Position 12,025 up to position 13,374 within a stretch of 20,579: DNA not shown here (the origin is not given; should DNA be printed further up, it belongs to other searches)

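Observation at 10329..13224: Translationally coupled pair: Tat-secreted glycoprotein with PGF-CTERM-like anchor, plus a membrane protein fusing an Mrr-type nuclease-fold domain to an extracellular DUF4352 domain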

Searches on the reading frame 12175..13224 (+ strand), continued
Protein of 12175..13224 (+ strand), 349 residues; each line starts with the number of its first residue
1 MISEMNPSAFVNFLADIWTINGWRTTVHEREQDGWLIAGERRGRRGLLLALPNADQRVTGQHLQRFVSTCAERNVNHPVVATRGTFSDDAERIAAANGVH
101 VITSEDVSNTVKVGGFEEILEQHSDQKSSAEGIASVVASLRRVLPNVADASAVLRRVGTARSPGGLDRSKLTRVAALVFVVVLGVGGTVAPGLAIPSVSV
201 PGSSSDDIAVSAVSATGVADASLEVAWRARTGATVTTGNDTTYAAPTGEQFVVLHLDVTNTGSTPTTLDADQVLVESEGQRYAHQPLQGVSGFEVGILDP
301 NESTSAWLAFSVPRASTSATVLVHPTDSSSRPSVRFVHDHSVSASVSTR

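Call 73: search_protein_families(library=pfam, proteins=[P0062, P0073, P0080, P0070, P0089, P0099, P0111, P0113, P0197, P0075], max_evalue=0.01)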
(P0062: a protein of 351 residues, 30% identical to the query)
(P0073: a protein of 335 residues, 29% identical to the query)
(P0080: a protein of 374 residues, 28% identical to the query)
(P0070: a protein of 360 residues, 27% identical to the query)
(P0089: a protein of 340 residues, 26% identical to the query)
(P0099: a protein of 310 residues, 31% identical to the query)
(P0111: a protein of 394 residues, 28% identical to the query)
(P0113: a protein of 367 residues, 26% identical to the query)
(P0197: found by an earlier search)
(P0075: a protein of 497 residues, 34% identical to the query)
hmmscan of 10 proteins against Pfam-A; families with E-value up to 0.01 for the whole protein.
P0062 (351 aa): 4 families
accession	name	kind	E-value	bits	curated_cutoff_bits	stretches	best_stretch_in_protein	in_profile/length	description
PF04471.18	Mrr_cat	-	1.1e-26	93.6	21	1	14-127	2-114/115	Restriction endonuclease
PF13156.12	Mrr_cat_2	-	1.6e-19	70.5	22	1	15-130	1-116/127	Restriction endonuclease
PF22722.2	NA-iREase1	-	5.7e-10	39.6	27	1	21-126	1-106/106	NACHT-associated inactive Restriction Endonuclease 1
PF11611.13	DUF4352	-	8e-05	23.4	25.9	1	212-330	2-104/122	Domain of unknown function (DUF4352)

P0073 (335 aa): 5 families
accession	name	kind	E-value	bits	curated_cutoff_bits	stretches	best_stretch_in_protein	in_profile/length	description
PF04471.18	Mrr_cat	-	4.7e-30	104.5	21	1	13-128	1-115/115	Restriction endonuclease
PF13156.12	Mrr_cat_2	-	4.5e-18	65.8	22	1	16-126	2-112/127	Restriction endonuclease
PF22722.2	NA-iREase1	-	2.8e-08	34.1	27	1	21-121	1-101/106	NACHT-associated inactive Restriction Endonuclease 1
PF11611.13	DUF4352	-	0.0063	17.2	25.9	0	210-312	2-104/122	Domain of unknown function (DUF4352)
PF11072.13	DUF2859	-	0.009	16.3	25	0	83-127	89-132/147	Protein of unknown function (DUF2859)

P0080 (374 aa): 5 families
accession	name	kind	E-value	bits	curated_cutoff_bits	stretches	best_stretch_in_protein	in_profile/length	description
PF04471.18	Mrr_cat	-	5.2e-27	94.7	21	1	13-127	1-114/115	Restriction endonuclease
PF13156.12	Mrr_cat_2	-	1.9e-18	67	22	1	17-126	3-112/127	Restriction endonuclease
PF11611.13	DUF4352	-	6.5e-11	43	25.9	1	240-354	3-106/122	Domain of unknown function (DUF4352)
PF22722.2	NA-iREase1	-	3.1e-06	27.5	27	1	23-126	3-106/106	NACHT-associated inactive Restriction Endonuclease 1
PF16729.10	DUF5067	-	0.0068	16.8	27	0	249-352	19-116/126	Domain of unknown function (DUF5067)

P0070 (360 aa): 3 families
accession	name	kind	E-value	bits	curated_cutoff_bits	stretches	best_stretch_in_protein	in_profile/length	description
PF04471.18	Mrr_cat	-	2e-26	92.8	21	1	17-132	1-114/115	Restriction endonuclease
PF13156.12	Mrr_cat_2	-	1.3e-14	54.6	22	1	21-129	3-110/127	Restriction endonuclease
PF22722.2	NA-iREase1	-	3.9e-09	36.9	27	1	26-130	2-105/106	NACHT-associated inactive Restriction Endonuclease 1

P0089 (340 aa): 3 families
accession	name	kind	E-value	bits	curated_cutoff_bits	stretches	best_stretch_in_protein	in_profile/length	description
PF04471.18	Mrr_cat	-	3.6e-28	98.4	21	1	12-126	1-114/115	Restriction endonuclease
PF13156.12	Mrr_cat_2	-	4e-17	62.7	22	1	15-126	2-113/127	Restriction endonuclease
PF22722.2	NA-iREase1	-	1.2e-06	28.9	27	1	20-111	1-89/106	NACHT-associated inactive Restriction Endonuclease 1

P0099 (310 aa): 3 families
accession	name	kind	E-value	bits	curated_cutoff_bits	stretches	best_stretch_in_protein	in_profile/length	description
PF04471.18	Mrr_cat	-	2.3e-22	79.7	21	1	12-124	2-113/115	Restriction endonuclease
PF13156.12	Mrr_cat_2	-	1.4e-14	54.5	22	1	21-123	8-111/127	Restriction endonuclease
PF22722.2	NA-iREase1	-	4e-08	33.6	27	1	19-111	1-90/106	NACHT-associated inactive Restriction Endonuclease 1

P0111 (394 aa): 3 families
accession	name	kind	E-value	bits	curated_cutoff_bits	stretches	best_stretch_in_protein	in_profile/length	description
PF04471.18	Mrr_cat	-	5.4e-27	94.6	21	1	1-111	4-114/115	Restriction endonuclease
PF13156.12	Mrr_cat_2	-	7.2e-16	58.7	22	1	6-110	6-112/127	Restriction endonuclease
PF22722.2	NA-iREase1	-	1.5e-08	35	27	1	6-99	1-92/106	NACHT-associated inactive Restriction Endonuclease 1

P0113 (367 aa): 4 families
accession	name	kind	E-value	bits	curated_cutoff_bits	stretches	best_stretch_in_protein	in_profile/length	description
PF04471.18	Mrr_cat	-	8.9e-27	93.9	21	1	1-112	4-114/115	Restriction endonuclease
PF13156.12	Mrr_cat_2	-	2.8e-17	63.2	22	1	6-111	6-112/127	Restriction endonuclease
PF11611.13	DUF4352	-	8.9e-09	36.1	25.9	1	228-348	3-106/122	Domain of unknown function (DUF4352)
PF22722.2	NA-iREase1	-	1.9e-06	28.3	27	1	6-111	1-106/106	NACHT-associated inactive Restriction Endonuclease 1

P0197 (398 aa): 1 family
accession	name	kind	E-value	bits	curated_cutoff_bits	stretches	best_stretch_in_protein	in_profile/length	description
PF04471.18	Mrr_cat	-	3.5e-07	30.8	21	1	6-112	3-113/115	Restriction endonuclease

P0075 (497 aa): 3 families
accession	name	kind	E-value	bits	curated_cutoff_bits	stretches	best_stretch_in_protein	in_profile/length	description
PF01917.21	Arch_flagellin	-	2.7e-09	38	29.5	1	328-482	35-161/162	Archaebacterial flagellin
PF04471.18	Mrr_cat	-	2.3e-06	28.1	21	1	7-102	11-107/115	Restriction endonuclease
PF22722.2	NA-iREase1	-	0.0014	19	27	1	9-94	5-89/106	NACHT-associated inactive Restriction Endonuclease 1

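Call 81: find_encoding_contigs(protein=P0080, flank=8000, max_places=4)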
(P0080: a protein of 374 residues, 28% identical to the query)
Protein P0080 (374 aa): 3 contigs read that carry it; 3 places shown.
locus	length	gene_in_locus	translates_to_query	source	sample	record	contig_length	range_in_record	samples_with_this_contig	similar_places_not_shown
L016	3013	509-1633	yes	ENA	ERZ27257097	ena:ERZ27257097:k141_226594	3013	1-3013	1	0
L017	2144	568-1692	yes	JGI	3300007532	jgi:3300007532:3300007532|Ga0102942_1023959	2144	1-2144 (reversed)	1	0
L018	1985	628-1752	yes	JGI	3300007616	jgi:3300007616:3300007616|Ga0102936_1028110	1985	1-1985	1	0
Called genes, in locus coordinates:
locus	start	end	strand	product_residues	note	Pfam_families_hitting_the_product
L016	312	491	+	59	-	-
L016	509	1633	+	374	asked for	PF04471:Mrr_cat, PF13156:Mrr_cat_2, PF22722:NA-iREase1 (weak), PF11611:DUF4352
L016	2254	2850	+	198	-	PF00589:Phage_integrase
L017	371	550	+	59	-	-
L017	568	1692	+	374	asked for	PF04471:Mrr_cat, PF13156:Mrr_cat_2, PF22722:NA-iREase1 (weak), PF11611:DUF4352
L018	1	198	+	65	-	?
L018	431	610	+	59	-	-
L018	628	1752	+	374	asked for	PF04471:Mrr_cat, PF13156:Mrr_cat_2, PF22722:NA-iREase1 (weak), PF11611:DUF4352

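Call 83: search_protein_families(library=ncbifam, proteins=[L012:5935-7353:+, L011:6505-7941:+, L005:720-2159:+, L002:6193-8004:+, L007:770-2506:+, L010:6216-7919:+], max_evalue=0.1)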
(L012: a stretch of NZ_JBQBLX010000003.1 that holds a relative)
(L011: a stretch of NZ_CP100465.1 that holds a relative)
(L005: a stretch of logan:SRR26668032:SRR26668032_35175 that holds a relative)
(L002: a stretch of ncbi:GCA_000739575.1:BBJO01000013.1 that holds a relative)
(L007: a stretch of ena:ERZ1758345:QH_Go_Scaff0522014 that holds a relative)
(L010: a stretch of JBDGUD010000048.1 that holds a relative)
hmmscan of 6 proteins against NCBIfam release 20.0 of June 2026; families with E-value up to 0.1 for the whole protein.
L012:5935-7353:+ (472 aa): 6 families
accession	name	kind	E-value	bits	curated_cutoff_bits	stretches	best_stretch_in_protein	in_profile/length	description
NF041335.1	surf_glcprot_Halo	equivalog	6.4e-27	94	1100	1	42-470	417-861/862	ArtA-dependent S-layer glycoprotein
NF045517.1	halo_surf_dom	domain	7.3e-15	54.9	40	1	297-379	5-86/88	BGTF surface domain-containing protein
TIGR04126.1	PGF_CTERM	domain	1.2e-07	31.3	24.5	1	445-470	2-27/28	PGF-CTERM sorting domain-containing protein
TIGR04216.1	halo_surf_glyco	exception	6.2e-06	24.7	400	1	278-470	610-783/784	HVO_2072 family ArtA-dependent S-layer glycoprotein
TIGR04281.1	peripla_PGF_1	equivalog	0.00029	20.1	325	1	380-470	255-329/330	PGF-CTERM-anchored ABC transporter substrate-binding protein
NF045529.2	Heimdall-CTERM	domain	0.093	13.2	24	1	448-470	2-24/26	Heimdall-CTERM domain-containing surface protein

L011:6505-7941:+ (478 aa): 5 families
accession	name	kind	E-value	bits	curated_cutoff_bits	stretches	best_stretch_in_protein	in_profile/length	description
NF041335.1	surf_glcprot_Halo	equivalog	7.1e-32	110.4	1100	1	33-476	406-861/862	ArtA-dependent S-layer glycoprotein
NF045517.1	halo_surf_dom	domain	2.7e-15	56.3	40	1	305-387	5-86/88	BGTF surface domain-containing protein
TIGR04216.1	halo_surf_glyco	exception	2.6e-09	35.9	400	1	287-476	610-783/784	HVO_2072 family ArtA-dependent S-layer glycoprotein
TIGR04126.1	PGF_CTERM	domain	4.6e-09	35.7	24.5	1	452-476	3-27/28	PGF-CTERM sorting domain-containing protein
TIGR04281.1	peripla_PGF_1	equivalog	3.4e-06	26.5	325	1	402-476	270-329/330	PGF-CTERM-anchored ABC transporter substrate-binding protein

L005:720-2159:+ (479 aa): 6 families
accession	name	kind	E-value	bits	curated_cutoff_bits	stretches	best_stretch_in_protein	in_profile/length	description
NF041335.1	surf_glcprot_Halo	equivalog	3.6e-35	121.3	1100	1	54-478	405-862/862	ArtA-dependent S-layer glycoprotein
NF045517.1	halo_surf_dom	domain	5.8e-16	58.4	40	1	326-402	2-79/88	BGTF surface domain-containing protein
TIGR04216.1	halo_surf_glyco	exception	1.3e-12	46.8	400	1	304-478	599-784/784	HVO_2072 family ArtA-dependent S-layer glycoprotein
TIGR04126.1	PGF_CTERM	domain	0.00034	20.2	24.5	1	452-478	2-28/28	PGF-CTERM sorting domain-containing protein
NF041431.1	S_layer_MEMAR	equivalog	0.0064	15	600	1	406-478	758-819/819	MEMAR_RS02690 family S-layer glycoprotein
TIGR04281.1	peripla_PGF_1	equivalog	0.0076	15.4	325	1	418-477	270-329/330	PGF-CTERM-anchored ABC transporter substrate-binding protein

L002:6193-8004:+ (603 aa): 3 families
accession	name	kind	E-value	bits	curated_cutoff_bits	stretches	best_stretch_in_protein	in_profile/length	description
NF041335.1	surf_glcprot_Halo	equivalog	1.8e-18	66.1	1100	2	56-410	395-761/862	ArtA-dependent S-layer glycoprotein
NF045517.1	halo_surf_dom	domain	1.2e-16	60.7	40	1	359-423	13-78/88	BGTF surface domain-containing protein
TIGR04126.1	PGF_CTERM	domain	0.046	13.4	24.5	0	582-599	10-27/28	PGF-CTERM sorting domain-containing protein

L007:770-2506:+ (578 aa): 2 families
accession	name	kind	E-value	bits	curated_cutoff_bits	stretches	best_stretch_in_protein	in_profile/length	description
NF041335.1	surf_glcprot_Halo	equivalog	1.3e-19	69.8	1100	1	17-367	390-761/862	ArtA-dependent S-layer glycoprotein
NF045517.1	halo_surf_dom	domain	2.6e-15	56.3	40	1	316-374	12-72/88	BGTF surface domain-containing protein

L010:6216-7919:+ (567 aa): 3 families
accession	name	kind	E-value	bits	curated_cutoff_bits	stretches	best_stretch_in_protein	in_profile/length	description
NF041335.1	surf_glcprot_Halo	equivalog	2.7e-16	58.9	1100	1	22-369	391-757/862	ArtA-dependent S-layer glycoprotein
NF045517.1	halo_surf_dom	domain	4.6e-13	49.1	40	1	323-383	14-73/88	BGTF surface domain-containing protein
TIGR03382.1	GC_trans_RRR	domain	0.056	14.1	15.85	1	544-566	6-27/27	MYXO-CTERM sorting domain-containing protein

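Call 90: search_dna_similar(query=window:12175-13221:+, collection=phages, mode=protein, max_evalue=0.001, max_rows=15)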
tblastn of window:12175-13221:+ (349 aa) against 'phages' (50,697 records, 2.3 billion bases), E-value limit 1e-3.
No match.

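Call 91: search_dna_similar(query=window:12175-13221:+, collection=plasmids, mode=protein, max_evalue=0.001, max_rows=15)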
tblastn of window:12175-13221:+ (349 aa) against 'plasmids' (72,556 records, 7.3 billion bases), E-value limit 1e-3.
Records with a match: 2; places in all: 2; records where one place covers at least 80% of the query: 0.
Best place of each record, by identity: <60% 2.
By first word of the organism name: Halocatena 2.
By predicted mobility (MOB-suite, as given by PLSDB): non-mobilizable 2.
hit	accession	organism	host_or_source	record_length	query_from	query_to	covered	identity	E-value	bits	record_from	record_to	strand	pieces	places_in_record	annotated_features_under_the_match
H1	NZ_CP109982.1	Halocatena marina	cell cuture,Qidong intertidal zone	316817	246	343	28%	31.1%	3e-4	50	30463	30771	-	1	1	DUF4352 domain-containing protein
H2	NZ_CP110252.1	Halocatena marina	cell cuture,Rudong intertidal zone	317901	246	343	28%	31.1%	3e-4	50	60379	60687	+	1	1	DUF4352 domain-containing protein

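Call 100: search_protein_families(library=pfam, alignment_id=A1, max_evalue=0.01)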
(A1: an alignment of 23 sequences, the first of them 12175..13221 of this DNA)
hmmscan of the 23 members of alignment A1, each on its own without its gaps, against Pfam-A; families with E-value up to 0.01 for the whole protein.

A. member 1, window:12175-13221:+ (349 aa): 2 families
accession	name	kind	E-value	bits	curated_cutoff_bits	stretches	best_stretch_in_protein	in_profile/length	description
PF11611.13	DUF4352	-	3.2e-10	40.8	25.9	1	236-327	22-116/122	Domain of unknown function (DUF4352)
PF04471.18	Mrr_cat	-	9.8e-08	32.6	21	1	3-107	2-111/115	Restriction endonuclease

B. families by the number of members that match (of 23 scanned): 3 families
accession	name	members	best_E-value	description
PF04471.18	Mrr_cat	22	1.6e-14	Restriction endonuclease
PF11611.13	DUF4352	20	7e-11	Domain of unknown function (DUF4352)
PF22722.2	NA-iREase1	2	0.0021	NACHT-associated inactive Restriction Endonuclease 1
